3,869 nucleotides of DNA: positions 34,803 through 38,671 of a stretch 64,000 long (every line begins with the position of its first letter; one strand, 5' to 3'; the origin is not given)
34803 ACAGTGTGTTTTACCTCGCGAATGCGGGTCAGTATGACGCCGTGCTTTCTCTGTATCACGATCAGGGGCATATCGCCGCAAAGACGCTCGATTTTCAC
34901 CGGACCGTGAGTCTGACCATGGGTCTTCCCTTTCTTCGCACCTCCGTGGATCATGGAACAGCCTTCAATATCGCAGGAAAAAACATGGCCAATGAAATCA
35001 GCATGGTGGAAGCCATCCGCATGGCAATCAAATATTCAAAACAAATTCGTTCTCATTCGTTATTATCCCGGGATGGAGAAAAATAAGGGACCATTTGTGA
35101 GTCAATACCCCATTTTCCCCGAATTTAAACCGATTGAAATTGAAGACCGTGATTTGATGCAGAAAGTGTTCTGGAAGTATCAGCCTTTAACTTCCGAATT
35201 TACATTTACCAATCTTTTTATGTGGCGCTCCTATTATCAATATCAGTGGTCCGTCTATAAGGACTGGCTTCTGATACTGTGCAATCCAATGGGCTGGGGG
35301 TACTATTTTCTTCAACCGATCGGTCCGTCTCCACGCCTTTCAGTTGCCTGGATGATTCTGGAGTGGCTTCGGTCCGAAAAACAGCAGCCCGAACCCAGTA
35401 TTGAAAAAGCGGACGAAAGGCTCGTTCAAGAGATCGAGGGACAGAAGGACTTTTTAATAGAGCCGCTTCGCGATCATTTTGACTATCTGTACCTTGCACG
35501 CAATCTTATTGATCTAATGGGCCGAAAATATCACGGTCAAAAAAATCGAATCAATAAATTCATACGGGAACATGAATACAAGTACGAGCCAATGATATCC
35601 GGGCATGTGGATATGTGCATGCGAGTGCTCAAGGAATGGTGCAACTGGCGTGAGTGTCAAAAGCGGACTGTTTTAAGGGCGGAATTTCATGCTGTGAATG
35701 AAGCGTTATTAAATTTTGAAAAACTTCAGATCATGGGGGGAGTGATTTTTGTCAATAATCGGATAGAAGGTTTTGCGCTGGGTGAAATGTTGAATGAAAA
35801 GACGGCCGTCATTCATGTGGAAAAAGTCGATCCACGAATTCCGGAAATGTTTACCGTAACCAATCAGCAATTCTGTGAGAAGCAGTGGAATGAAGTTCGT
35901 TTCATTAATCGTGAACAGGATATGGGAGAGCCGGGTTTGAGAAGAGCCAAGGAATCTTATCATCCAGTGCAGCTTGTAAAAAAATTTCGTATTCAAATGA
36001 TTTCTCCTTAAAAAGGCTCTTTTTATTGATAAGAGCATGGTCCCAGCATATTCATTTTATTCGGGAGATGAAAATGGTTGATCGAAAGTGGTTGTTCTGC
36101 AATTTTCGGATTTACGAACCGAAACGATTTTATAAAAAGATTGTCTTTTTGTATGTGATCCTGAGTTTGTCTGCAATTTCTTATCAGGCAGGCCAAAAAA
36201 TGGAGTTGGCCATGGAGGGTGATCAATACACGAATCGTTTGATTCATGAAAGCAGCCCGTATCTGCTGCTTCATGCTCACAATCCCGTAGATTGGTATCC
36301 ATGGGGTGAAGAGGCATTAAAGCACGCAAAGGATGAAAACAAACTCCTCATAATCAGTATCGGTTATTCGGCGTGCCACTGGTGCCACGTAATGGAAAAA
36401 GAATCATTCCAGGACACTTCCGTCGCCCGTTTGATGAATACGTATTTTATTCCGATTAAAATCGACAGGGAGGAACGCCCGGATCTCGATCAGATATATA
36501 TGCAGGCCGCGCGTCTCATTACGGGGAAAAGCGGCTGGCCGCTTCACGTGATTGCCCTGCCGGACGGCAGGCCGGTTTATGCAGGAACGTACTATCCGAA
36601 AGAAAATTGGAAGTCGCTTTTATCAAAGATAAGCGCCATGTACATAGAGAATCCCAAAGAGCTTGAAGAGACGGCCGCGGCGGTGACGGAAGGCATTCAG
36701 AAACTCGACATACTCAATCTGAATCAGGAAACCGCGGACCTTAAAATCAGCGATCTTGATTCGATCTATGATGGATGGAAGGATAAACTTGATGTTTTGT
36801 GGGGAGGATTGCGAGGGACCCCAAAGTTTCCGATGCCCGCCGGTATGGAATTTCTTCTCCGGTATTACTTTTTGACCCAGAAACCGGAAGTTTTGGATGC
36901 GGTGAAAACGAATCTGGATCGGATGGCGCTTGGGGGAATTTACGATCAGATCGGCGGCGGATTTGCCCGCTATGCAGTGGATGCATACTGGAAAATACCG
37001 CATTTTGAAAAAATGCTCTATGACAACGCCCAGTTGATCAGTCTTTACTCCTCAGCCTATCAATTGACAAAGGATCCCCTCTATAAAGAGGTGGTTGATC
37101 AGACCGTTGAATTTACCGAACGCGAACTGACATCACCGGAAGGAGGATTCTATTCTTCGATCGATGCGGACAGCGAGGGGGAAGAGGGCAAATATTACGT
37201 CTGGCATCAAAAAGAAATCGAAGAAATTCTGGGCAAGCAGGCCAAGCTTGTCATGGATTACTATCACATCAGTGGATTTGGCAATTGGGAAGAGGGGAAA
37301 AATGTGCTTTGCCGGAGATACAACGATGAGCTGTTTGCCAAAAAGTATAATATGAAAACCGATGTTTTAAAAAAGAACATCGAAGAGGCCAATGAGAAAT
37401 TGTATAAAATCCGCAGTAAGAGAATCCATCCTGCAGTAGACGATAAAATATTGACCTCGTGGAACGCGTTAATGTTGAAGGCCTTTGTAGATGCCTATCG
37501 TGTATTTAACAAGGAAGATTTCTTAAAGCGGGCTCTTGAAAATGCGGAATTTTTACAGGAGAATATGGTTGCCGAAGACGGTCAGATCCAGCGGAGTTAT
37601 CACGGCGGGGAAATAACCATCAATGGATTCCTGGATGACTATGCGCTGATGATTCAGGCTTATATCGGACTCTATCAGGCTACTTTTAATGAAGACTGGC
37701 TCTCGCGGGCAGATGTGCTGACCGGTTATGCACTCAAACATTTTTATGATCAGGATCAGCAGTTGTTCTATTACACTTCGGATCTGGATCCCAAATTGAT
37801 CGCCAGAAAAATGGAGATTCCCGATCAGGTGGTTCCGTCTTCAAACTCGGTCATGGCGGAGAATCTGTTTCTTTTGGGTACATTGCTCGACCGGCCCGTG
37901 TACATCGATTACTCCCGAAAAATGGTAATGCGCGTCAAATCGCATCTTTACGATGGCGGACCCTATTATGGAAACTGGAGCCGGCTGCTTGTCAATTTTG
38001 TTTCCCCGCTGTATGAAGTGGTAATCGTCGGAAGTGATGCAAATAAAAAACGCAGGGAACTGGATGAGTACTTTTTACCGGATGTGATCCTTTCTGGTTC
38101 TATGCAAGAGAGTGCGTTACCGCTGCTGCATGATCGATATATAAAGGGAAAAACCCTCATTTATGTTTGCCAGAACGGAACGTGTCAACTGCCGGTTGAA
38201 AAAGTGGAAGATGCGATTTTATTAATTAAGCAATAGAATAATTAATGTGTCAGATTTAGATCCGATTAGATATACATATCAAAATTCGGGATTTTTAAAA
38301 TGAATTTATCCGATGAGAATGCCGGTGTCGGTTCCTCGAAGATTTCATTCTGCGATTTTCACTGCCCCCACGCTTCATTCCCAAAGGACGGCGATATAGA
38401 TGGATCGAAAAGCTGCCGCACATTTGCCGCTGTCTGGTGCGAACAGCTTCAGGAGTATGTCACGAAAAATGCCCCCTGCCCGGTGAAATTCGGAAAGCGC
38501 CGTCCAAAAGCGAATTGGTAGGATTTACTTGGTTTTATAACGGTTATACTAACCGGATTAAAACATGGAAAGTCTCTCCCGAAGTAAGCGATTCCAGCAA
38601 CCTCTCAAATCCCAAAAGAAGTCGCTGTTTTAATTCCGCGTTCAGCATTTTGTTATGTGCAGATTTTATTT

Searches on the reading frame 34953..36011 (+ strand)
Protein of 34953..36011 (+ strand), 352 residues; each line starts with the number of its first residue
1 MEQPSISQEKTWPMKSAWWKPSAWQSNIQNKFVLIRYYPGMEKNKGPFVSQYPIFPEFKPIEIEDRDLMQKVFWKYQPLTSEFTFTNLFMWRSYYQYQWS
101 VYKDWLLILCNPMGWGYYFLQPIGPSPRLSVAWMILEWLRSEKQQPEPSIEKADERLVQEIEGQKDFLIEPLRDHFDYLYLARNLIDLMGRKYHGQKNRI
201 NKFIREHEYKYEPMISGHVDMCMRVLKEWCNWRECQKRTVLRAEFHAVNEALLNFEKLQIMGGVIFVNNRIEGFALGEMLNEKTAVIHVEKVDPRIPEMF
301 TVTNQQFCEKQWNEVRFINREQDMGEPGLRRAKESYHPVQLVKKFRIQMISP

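Call 8: search_protein_families(library=pfam, proteins=[window:34953-36011:+], max_evalue=0.01)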
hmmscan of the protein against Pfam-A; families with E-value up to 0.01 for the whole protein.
window:34953-36011:+ (352 aa): 1 family
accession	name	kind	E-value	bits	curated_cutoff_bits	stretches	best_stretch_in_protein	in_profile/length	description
PF09924.15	LPG_synthase_C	-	4.6e-44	151.1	27.5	1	78-346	6-296/298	Phosphatidylglycerol lysyltransferase, C-terminal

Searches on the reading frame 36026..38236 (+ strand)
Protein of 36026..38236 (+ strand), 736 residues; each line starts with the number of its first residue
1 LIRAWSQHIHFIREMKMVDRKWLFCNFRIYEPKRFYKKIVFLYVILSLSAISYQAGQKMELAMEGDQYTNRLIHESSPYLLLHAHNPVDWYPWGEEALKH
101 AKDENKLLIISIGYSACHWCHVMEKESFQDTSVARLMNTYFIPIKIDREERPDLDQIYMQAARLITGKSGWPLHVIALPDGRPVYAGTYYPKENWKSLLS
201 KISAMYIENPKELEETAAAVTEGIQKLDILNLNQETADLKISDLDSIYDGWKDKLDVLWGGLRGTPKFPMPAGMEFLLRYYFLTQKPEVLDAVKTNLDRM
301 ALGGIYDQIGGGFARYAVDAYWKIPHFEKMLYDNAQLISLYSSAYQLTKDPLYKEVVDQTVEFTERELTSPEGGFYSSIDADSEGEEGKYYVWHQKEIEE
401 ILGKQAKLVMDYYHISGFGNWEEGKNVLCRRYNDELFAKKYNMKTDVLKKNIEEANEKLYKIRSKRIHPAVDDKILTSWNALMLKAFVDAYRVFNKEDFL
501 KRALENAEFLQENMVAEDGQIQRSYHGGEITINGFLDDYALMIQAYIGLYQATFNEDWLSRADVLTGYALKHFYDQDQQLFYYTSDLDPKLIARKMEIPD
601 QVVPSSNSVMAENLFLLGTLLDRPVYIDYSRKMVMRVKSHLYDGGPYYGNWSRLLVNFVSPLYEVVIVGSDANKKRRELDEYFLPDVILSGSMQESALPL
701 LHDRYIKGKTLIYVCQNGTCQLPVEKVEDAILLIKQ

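Call 8: search_protein_families(library=pfam, proteins=[window:36026-38236:+], max_evalue=0.01)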
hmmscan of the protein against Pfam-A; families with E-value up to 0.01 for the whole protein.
window:36026-38236:+ (736 aa): 6 families
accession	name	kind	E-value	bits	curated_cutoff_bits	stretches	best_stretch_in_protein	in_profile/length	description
PF03190.21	Thioredox_DsbH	-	5e-65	218.8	27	1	69-224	1-162/163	Protein of unknown function, DUF255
PF13899.12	Thioredoxin_7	-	1.3e-08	35.3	27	1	89-153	1-65/83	Thioredoxin-like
PF07470.19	Glyco_hydro_88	-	1.6e-05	24.5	26.6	1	277-377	38-120/352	Glycosyl Hydrolase Family 88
PF06662.19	C5-epim_C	-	2.1e-05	24.6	23.3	0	334-391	31-78/188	D-glucuronyl C5-epimerase C-terminus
PF03663.20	Glyco_hydro_76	-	0.0042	17.1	25.9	0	527-578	209-259/366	Glycosyl hydrolase family 76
PF07221.17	GlcNAc_2-epim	-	0.0059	16.3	23.4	0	549-651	152-320/347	N-acylglucosamine 2-epimerase (GlcNAc 2-epimerase)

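Call 21: find_related_loci(query=window:36026-38236:+, collection=genome_contigs, flank=7000)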
Query window:36026-38236:+ (736 aa) in genome_contigs; peptide patterns used: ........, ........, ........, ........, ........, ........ (x = any residue, [..] = any of these).
19 stretches matched a pattern; 5 encode a relative of the query (tblastn E <= 1e-3); 5 distinct loci.
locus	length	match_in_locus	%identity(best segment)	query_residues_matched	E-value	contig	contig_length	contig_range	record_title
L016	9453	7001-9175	78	11-735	0e+0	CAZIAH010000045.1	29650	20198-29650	MAG TPA_asm: uncultured bacterium isolate SRP323688_co1_225 genome assembly, contig: NODE_2762_length_29650_cov_8.631999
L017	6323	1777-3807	50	41-735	0e+0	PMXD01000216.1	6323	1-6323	MAG: Bacteroidetes bacterium isolate bog_950 73.20110700_S3M.57_contig_28459, whole genome shotgun sequence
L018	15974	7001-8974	50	61-731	0e+0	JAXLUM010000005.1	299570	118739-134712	MAG: Chitinophagales bacterium isolate STL-BAC30 C1.107.fa-5, whole genome shotgun sequence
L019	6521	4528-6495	49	67-735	0e+0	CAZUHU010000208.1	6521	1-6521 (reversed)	MAG TPA_asm: uncultured Chitinophaga sp. isolate SRP189682_co1_467 genome assembly, contig: NODE_32315_length_6521_cov_5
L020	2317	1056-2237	55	32-431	1e-146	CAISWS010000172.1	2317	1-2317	MAG: uncultured Bacteroidetes bacterium isolate AM3_bin-0905 genome assembly, contig: bin-0905:172/527, whole genome sho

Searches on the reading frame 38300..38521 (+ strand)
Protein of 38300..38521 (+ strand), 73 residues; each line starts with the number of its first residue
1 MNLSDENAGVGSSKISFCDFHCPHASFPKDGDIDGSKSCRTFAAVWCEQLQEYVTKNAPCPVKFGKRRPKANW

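Call 8: search_protein_families(library=pfam, proteins=[window:38300-38521:+], max_evalue=0.01)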
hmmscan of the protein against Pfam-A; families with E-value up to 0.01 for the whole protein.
window:38300-38521:+ (73 aa): 0 families

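Call 23: find_homologous_proteins(query=window:38300-38521:+)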
Query window:38300-38521:+ (73 aa): 84 proteins with E <= 0.001 among 84 candidates.
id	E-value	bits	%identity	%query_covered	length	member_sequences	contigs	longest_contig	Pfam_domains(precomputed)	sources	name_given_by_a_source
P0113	5.2e-46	172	100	100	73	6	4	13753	-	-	-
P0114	1.4e-32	129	77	97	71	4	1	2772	-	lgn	-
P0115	1.5e-32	129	74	100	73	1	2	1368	-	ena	-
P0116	5.7e-32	127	78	93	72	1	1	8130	-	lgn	-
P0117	1.6e-31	126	73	100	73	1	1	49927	-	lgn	-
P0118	2.6e-31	125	74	100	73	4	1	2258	-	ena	-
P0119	8.5e-31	123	75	97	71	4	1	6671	-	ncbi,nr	ncbi:hypothetical protein JW824_12100 [bacterium]|nr:hypothetical protein [bacterium]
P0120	8.8e-31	123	75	100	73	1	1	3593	-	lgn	-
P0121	1.4e-30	123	71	100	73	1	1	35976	-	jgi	jgi:hypothetical protein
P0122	2.3e-30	122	72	93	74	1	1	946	-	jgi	jgi:hypothetical protein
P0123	2.8e-30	122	70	100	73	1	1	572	-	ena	-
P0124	4.3e-30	121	73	100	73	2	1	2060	-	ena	-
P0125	5.5e-30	121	73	97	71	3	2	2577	-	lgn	-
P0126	5.5e-30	121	72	97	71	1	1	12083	-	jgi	jgi:hypothetical protein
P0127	5.7e-30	121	73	97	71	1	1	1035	-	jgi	jgi:hypothetical protein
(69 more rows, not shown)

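Call 24: find_encoding_contigs(protein=P0116, flank=6000, max_places=3)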
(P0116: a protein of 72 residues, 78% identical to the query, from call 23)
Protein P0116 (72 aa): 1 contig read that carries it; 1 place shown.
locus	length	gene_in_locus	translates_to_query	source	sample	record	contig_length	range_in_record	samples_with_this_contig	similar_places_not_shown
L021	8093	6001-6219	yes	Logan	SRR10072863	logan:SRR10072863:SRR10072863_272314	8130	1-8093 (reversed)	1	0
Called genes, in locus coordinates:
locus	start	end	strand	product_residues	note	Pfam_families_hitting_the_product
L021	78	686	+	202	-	PF01351:RNase_HII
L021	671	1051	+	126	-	PF08378:NERD (weak), PF02021:UPF0102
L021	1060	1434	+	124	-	-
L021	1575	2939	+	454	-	PF15892:BNR_4 (faint), PF13859:BNR_3 (weak), PF13088:BNR_2, PF02012:BNR (faint)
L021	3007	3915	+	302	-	PF09924:LPG_synthase_C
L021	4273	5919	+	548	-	PF00355:Rieske, PF01645:Glu_synthase, PF01070:FMN_dh (weak)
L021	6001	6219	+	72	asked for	-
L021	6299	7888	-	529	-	PF01590:GAF, PF13185:GAF_2, PF00158:Sigma54_activat, PF14532:Sigma54_activ_2, PF07728:AAA_5 (weak), PF25601:AAA_lid_14, PF02954:HTH_8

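Call 25: find_encoding_contigs(protein=P0117, flank=6000, max_places=3)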
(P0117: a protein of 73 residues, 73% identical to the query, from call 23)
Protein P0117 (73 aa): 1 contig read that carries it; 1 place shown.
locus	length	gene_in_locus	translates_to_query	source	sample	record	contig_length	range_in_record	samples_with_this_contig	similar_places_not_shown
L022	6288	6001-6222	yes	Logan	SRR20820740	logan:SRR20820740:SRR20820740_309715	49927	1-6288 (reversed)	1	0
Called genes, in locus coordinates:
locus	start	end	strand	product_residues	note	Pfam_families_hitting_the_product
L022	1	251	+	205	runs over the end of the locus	PF00484:Pro_CA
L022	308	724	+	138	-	-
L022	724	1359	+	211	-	PF01351:RNase_HII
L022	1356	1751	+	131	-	PF08378:NERD, PF02021:UPF0102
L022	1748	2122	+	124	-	-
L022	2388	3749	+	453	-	PF13088:BNR_2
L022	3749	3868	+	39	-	-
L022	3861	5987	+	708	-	PF03190:Thioredox_DsbH, PF13899:Thioredoxin_7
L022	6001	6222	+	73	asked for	-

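Call 62: find_encoding_contigs(protein=window:38300-38521:+, flank=4000, max_places=10)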
Protein window:38300-38521:+ (73 aa): 6 contigs read that carry it; 6 places shown.
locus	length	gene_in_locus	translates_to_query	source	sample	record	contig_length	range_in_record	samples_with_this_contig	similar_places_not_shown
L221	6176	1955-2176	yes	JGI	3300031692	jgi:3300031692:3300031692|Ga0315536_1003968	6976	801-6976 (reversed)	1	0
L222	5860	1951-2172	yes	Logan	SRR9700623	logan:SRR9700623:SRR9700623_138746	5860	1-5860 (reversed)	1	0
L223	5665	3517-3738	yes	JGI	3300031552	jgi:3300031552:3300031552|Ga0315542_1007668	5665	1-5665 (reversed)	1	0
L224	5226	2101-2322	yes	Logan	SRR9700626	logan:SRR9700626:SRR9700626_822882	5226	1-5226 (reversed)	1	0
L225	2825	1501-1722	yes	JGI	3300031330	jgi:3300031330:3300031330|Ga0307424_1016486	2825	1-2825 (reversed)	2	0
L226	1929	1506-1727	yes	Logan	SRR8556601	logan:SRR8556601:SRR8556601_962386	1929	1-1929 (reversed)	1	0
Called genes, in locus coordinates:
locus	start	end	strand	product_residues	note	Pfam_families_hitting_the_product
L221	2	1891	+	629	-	?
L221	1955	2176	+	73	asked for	-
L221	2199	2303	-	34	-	-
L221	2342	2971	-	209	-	PF10067:DUF2306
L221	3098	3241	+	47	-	-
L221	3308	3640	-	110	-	PF07883:Cupin_2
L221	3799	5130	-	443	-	PF17186:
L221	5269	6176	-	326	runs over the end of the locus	PF13860:FlgD_ig (faint)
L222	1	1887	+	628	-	?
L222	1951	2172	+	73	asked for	-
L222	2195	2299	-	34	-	-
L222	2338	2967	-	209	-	PF10067:DUF2306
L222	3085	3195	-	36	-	-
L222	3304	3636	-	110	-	PF07883:Cupin_2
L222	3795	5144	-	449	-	PF17186:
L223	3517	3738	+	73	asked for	-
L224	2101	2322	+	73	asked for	-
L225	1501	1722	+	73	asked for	-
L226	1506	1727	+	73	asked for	-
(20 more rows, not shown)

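Call 76: list_cluster_members(proteins=[P0113])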
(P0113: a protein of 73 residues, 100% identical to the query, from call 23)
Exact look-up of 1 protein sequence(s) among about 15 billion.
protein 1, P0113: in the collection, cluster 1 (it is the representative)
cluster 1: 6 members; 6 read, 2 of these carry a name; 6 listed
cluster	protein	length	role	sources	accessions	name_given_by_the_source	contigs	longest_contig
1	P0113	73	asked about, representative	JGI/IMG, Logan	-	-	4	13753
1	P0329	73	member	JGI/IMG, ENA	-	hypothetical protein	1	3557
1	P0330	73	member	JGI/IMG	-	hypothetical protein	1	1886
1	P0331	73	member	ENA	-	-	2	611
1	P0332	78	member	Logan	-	-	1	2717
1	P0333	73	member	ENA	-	-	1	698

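Call 77: find_encoding_contigs(protein=P0329, flank=4000, max_places=6)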
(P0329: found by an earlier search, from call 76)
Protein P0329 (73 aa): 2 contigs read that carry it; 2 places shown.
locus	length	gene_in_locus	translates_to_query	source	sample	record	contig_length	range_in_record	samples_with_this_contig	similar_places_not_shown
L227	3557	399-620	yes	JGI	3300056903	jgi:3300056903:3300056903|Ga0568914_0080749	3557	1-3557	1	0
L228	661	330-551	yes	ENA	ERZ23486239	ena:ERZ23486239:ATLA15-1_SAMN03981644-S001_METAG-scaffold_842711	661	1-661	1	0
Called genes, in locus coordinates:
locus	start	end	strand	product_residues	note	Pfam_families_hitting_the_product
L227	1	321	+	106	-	?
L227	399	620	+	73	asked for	-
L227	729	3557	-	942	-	?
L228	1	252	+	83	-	?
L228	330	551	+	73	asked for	-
